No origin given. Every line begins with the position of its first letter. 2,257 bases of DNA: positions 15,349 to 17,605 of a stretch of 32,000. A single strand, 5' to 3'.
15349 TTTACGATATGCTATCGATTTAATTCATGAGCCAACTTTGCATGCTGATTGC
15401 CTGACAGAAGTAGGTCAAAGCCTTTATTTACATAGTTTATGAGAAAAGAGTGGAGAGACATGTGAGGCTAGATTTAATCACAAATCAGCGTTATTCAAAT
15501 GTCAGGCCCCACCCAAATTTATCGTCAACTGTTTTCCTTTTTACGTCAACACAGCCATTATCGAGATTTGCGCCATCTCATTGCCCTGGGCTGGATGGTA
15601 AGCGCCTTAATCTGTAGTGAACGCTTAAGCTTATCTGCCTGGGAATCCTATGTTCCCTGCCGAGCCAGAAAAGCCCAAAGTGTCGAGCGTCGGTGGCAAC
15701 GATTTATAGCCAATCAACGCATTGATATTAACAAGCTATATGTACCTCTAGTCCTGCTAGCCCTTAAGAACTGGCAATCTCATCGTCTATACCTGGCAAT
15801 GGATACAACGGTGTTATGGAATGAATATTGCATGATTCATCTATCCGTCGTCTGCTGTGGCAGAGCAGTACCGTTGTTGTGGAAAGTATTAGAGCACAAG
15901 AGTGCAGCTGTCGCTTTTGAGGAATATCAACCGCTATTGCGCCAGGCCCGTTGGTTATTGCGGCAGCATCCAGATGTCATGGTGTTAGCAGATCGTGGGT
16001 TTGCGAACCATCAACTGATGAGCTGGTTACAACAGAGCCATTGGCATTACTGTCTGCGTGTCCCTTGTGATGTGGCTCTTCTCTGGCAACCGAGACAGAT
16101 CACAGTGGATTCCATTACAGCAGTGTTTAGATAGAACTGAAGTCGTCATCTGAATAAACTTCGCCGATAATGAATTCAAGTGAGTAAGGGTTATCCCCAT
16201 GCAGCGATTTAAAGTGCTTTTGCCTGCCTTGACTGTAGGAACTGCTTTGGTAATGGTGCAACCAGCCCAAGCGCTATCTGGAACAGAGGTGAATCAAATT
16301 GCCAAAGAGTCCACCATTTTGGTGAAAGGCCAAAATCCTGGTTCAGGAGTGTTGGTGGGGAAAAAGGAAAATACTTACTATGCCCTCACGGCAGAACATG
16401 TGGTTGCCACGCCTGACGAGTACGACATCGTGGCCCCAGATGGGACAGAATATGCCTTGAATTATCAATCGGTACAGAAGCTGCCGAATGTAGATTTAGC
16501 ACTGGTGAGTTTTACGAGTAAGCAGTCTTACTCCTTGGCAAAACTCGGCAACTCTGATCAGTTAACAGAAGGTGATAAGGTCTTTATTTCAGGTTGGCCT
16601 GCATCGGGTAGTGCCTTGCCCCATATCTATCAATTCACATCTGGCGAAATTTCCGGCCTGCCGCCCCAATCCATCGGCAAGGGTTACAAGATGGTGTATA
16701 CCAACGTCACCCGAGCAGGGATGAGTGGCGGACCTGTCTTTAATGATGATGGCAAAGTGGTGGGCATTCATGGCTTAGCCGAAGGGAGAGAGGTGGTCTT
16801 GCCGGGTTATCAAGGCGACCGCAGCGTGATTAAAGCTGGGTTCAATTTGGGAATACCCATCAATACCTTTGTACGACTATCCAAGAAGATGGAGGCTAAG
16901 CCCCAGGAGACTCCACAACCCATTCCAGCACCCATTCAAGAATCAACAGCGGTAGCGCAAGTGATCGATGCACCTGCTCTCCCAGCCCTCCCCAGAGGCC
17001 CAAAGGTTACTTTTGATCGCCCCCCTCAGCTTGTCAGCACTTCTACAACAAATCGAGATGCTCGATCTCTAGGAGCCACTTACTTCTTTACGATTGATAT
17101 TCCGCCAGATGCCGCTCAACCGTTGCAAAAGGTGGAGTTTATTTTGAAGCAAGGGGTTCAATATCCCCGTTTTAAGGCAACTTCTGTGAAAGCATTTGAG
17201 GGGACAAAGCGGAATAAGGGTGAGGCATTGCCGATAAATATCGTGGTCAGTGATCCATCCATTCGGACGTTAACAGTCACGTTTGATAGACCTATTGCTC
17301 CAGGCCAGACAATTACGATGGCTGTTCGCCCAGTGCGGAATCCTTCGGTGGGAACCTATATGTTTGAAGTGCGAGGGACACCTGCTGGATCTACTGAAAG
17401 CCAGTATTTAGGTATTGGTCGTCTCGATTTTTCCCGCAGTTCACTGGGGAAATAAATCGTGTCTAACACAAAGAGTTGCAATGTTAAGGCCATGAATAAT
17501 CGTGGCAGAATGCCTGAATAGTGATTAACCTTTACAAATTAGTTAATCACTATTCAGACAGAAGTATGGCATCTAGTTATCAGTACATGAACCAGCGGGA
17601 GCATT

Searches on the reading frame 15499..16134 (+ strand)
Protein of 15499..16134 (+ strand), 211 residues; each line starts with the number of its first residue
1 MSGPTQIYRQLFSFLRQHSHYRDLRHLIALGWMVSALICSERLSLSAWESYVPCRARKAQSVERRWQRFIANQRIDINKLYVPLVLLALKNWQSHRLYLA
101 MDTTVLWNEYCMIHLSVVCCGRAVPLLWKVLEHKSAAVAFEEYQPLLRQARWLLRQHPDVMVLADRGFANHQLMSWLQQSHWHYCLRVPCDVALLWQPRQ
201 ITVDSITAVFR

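Call 8: search_protein_families(library=pfam, proteins=[window:15499-16134:+], max_evalue=0.001)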
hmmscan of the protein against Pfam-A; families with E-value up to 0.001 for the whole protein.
window:15499-16134:+ (211 aa): 2 families
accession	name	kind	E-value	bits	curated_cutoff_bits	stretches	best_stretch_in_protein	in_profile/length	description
PF01609.27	DDE_Tnp_1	-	1.3e-05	25.5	23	1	112-193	35-111/200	Transposase DDE domain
PF13546.12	DDE_5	-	2.9e-05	24.2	27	0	155-194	174-214/272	DDE superfamily endonuclease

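Call 67: search_protein_families(library=ncbifam, proteins=[window:15499-16134:+], max_evalue=0.001)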
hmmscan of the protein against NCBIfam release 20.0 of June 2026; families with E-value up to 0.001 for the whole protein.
window:15499-16134:+ (211 aa): 2 families
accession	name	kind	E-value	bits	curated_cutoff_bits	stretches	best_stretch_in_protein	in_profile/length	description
NF033591.1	transpos_IS4_2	equivalog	6e-21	74.9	152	1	58-195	15-156/340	IS4 family transposase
NF033539.1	transpos_IS1380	equivalog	0.00026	19.7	180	1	136-193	186-242/419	IS1380 family transposase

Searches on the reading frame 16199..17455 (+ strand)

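Call 8: search_protein_families(library=pfam, proteins=[window:16199-17455:+], max_evalue=0.001)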
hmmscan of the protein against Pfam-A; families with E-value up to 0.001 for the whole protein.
window:16199-17455:+ (418 aa): 5 families
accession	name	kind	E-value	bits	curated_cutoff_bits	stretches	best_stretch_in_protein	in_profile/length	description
PF10989.13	DUF2808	-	1.2e-39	136.1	25.3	1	270-411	2-146/146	Protein of unknown function (DUF2808)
PF13365.12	Trypsin_2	-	2.5e-23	83.8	27.6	1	48-190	1-144/144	Trypsin-like peptidase domain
PF00089.32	Trypsin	-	6.2e-09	36.4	20.6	1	50-196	29-200/220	Trypsin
PF05579.19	Peptidase_S32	-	1.8e-05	24.6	24.7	0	153-192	190-226/297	Equine arteritis virus serine endopeptidase S32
PF00949.27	Peptidase_S7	-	0.00063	20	20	0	157-192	80-114/131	Peptidase S7, Flavivirus NS3 serine protease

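Call 67: search_protein_families(library=ncbifam, proteins=[window:16199-17455:+], max_evalue=0.001)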
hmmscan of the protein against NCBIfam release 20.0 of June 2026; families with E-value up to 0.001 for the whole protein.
window:16199-17455:+ (418 aa): 11 families
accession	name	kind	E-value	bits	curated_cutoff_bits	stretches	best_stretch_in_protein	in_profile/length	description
TIGR02037.1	degP_htrA_DO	subfamily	2.7e-16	59.5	416.2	1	42-191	56-198/434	Do family serine endopeptidase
NF047968.1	SerProtHtrA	equivalog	1.1e-10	41.4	470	1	42-191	83-230/357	serine protease HtrA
NF040961.1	MamO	equivalog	1.7e-10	39.9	800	1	38-254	90-298/648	magnetosome protein MamO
NF053637.1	SerProtHtrAspr2045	equivalog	7.8e-10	38.2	650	1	46-234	103-285/394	serine protease HtrA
NF041521.1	HhoA_HhoB_HtrA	equivalog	1.3e-08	34.5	450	1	43-191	56-197/335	HhoA/HhoB/HtrA family serine endopeptidase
NF033740.0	MarP_fam_protase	equivalog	1e-07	31.3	250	1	21-190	179-350/390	MarP family serine protease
NF008189.1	PRK10942.1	equivalog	1.4e-07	30.3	720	1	43-191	110-252/477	serine endoprotease DegP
NF050055.1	SerProtHtrAMycob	equivalog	6.2e-07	28.7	800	1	45-191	226-377/502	serine protease HtrA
NF007526.1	PRK10139.1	equivalog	1e-06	27.8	756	1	47-191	92-230/456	serine endoprotease DegQ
TIGR02038.1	protease_degS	equivalog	0.00022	20.5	422.95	1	43-196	75-220/351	outer membrane-stress sensor serine endopeptidase DegS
NF040960.1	MamE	equivalog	0.00044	19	800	1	25-191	103-264/659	magnetosome formation protease MamE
